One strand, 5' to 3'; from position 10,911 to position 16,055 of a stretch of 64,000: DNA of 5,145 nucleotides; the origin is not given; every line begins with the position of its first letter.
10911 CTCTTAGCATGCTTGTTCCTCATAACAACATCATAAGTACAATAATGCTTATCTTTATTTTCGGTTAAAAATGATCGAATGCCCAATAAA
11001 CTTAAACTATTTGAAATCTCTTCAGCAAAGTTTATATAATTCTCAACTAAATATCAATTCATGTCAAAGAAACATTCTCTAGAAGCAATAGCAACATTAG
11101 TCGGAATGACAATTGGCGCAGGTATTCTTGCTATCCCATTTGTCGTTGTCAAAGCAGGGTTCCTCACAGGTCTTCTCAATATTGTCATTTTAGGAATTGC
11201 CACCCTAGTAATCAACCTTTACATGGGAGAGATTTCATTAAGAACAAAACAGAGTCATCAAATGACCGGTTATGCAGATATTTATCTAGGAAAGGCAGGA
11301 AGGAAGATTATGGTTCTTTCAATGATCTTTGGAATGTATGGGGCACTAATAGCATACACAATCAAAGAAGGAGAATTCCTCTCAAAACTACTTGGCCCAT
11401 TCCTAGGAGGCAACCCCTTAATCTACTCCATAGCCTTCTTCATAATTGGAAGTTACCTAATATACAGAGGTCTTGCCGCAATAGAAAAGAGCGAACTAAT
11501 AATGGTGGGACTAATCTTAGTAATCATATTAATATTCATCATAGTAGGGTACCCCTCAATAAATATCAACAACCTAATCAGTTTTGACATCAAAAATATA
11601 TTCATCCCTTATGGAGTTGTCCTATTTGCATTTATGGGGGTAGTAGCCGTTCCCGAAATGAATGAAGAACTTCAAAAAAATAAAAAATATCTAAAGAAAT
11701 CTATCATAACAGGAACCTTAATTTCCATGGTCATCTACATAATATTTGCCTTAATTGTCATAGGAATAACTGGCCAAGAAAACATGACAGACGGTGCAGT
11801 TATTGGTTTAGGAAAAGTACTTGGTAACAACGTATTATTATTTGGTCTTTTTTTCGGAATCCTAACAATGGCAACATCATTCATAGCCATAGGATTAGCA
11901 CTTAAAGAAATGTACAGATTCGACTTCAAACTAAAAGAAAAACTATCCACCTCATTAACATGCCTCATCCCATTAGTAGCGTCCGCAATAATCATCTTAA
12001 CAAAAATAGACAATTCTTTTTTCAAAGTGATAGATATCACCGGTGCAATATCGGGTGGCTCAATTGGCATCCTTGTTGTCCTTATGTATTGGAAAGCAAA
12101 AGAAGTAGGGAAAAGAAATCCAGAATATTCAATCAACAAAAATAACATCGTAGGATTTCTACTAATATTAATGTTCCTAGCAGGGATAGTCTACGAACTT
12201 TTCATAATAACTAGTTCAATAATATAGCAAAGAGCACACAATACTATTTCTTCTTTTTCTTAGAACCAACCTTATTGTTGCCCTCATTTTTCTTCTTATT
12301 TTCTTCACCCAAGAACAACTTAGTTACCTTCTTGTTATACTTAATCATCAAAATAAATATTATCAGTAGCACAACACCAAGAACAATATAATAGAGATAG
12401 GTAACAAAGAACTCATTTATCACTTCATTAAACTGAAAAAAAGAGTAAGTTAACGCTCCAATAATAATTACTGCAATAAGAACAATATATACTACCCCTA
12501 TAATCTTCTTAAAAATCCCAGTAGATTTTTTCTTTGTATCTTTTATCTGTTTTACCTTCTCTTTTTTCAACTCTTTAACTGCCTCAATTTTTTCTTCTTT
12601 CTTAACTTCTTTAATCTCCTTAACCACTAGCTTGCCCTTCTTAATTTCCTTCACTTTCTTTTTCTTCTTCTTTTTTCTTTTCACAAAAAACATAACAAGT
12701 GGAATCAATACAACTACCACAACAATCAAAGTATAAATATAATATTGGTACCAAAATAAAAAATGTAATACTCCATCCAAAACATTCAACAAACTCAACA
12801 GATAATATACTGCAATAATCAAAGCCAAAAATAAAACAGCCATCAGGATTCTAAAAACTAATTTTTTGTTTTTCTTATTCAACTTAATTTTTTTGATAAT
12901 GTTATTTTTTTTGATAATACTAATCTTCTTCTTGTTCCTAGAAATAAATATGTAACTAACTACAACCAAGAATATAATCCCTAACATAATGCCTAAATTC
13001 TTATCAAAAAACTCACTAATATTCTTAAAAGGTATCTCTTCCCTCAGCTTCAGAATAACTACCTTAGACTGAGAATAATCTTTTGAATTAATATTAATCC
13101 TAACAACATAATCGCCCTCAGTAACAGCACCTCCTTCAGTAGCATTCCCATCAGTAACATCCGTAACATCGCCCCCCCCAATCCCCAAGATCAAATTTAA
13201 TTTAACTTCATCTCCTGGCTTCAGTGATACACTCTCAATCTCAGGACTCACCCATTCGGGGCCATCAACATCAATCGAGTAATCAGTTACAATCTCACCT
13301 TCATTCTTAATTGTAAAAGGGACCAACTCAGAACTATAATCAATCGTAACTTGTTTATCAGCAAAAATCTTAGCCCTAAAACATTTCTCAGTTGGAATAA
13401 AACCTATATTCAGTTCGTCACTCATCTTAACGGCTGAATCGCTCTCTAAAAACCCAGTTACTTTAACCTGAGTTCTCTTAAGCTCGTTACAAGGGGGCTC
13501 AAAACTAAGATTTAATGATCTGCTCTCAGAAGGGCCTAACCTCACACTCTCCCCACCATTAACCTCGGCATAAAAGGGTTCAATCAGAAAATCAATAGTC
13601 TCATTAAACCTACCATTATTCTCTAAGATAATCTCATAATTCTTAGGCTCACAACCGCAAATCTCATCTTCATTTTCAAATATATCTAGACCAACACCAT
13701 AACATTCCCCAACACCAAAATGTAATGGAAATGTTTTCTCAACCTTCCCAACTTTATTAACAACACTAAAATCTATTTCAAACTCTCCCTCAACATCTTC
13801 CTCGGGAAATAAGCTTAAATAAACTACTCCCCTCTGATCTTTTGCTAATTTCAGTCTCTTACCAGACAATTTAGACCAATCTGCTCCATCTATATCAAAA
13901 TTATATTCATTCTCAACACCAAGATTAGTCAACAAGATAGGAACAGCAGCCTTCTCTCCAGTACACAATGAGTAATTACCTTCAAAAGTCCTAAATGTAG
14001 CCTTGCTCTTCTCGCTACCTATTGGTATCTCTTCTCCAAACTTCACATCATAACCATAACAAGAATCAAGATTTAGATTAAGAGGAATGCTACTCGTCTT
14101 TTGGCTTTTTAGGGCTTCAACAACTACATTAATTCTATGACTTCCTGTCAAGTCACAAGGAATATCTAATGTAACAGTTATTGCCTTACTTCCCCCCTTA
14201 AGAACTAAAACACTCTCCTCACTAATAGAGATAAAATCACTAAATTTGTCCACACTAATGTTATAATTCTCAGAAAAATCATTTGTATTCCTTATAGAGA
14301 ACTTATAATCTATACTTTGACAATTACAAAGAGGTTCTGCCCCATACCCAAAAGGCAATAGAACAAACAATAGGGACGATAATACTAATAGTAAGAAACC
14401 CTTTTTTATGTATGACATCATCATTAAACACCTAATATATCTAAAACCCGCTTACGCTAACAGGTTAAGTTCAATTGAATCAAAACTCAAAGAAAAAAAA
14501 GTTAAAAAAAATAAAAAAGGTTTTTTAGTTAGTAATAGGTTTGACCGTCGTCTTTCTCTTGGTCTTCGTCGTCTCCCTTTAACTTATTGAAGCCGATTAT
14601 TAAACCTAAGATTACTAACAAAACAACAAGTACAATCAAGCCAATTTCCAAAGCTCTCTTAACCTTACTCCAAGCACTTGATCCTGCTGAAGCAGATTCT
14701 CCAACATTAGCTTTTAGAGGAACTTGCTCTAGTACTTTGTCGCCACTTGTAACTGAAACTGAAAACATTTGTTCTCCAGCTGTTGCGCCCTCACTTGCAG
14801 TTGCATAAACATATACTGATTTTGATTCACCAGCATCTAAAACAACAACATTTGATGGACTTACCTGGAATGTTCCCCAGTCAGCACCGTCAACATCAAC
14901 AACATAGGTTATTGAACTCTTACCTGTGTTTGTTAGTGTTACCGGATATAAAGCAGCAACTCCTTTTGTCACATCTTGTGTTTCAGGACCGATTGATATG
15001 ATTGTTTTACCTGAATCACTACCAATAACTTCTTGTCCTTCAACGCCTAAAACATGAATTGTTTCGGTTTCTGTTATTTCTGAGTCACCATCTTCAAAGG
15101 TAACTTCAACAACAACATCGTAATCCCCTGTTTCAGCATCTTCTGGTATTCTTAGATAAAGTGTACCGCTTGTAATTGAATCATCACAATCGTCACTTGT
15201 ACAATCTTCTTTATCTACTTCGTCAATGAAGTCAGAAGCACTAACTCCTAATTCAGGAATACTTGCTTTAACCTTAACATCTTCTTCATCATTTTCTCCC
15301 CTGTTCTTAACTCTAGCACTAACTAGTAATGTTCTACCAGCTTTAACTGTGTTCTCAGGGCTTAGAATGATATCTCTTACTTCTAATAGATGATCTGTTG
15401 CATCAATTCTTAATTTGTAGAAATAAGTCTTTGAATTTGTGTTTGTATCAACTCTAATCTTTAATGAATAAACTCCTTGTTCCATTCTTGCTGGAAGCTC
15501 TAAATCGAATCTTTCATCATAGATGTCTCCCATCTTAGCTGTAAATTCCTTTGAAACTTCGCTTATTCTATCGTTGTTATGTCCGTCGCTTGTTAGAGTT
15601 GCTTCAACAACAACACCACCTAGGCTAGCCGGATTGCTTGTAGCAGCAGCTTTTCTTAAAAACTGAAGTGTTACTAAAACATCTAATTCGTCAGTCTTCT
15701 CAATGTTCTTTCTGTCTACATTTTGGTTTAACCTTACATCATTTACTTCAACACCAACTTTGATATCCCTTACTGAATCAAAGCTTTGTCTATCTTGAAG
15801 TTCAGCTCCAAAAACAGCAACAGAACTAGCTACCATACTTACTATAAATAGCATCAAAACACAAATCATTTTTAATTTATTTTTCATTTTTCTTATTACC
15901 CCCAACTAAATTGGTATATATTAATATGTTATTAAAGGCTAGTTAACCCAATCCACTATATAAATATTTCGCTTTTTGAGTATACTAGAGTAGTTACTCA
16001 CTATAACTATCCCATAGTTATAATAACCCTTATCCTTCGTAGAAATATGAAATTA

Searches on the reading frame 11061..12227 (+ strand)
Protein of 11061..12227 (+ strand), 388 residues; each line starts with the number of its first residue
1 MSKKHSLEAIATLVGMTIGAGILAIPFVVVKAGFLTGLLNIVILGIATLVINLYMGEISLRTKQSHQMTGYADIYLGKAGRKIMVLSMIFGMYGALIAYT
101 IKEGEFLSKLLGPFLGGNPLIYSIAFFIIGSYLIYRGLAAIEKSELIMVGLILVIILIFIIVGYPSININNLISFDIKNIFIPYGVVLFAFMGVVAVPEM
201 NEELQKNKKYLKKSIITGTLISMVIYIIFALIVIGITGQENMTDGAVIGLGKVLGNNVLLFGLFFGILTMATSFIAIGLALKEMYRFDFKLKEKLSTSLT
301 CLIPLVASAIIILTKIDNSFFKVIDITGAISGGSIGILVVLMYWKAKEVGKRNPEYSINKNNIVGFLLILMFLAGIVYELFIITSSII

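Call 90: search_protein_families(library=pfam, proteins=[window:11061-12227:+], max_evalue=0.0001)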
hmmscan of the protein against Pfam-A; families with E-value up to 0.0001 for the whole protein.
window:11061-12227:+ (388 aa): 4 families
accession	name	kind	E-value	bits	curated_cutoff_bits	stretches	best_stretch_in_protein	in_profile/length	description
PF03222.19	Trp_Tyr_perm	-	1.2e-36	127.1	22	1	7-374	6-388/393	Tryptophan/tyrosine permease family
PF01490.24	Aa_trans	-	1.7e-13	50.5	25.6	1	7-373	6-401/410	Transmembrane amino acid transporter protein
PF03845.19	Spore_permease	-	3.3e-06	26.6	23.4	1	10-244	8-241/321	Spore germination protein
PF00324.27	AA_permease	-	9e-05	21.8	24.6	1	13-274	6-296/470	Amino acid permease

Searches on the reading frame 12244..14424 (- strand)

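Call 16: search_protein_families(library=pfam, proteins=[window:12244-14424:-], max_evalue=0.001)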
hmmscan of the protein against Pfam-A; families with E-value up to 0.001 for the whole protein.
window:12244-14424:- (726 aa): 3 families
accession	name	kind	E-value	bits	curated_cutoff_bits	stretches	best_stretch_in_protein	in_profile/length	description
PF07690.21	MFS_1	-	7e-06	25.6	33.4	1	548-696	139-261/347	Major Facilitator Superfamily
PF11614.14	FixG_C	-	1.4e-05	25.6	25.6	0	40-107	35-106/119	IG-like fold at C-terminal of FixG, putative oxidoreductase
PF01292.26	Ni_hydr_CYTB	-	4.2e-05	23.8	30.1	1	527-693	12-161/179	Prokaryotic cytochrome b561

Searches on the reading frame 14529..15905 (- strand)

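Call 16: search_protein_families(library=pfam, proteins=[window:14529-15905:-], max_evalue=0.001)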
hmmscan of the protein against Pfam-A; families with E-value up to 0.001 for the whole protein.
window:14529-15905:- (458 aa): 4 families
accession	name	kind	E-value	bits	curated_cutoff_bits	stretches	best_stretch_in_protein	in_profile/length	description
PF10633.15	NPCBM_assoc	-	1.4e-08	35.2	24.4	0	315-386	4-76/78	NPCBM-associated, NEW3 domain of alpha-galactosidase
PF11614.14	FixG_C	-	5.9e-07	30.1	25.6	1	319-389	34-105/119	IG-like fold at C-terminal of FixG, putative oxidoreductase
PF15418.12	DUF4625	-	5.7e-06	27.1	27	0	247-281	93-127/131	Domain of unknown function (DUF4625)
PF07705.17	CARDB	-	7.9e-05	23.3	22.7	0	309-394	12-92/101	CARDB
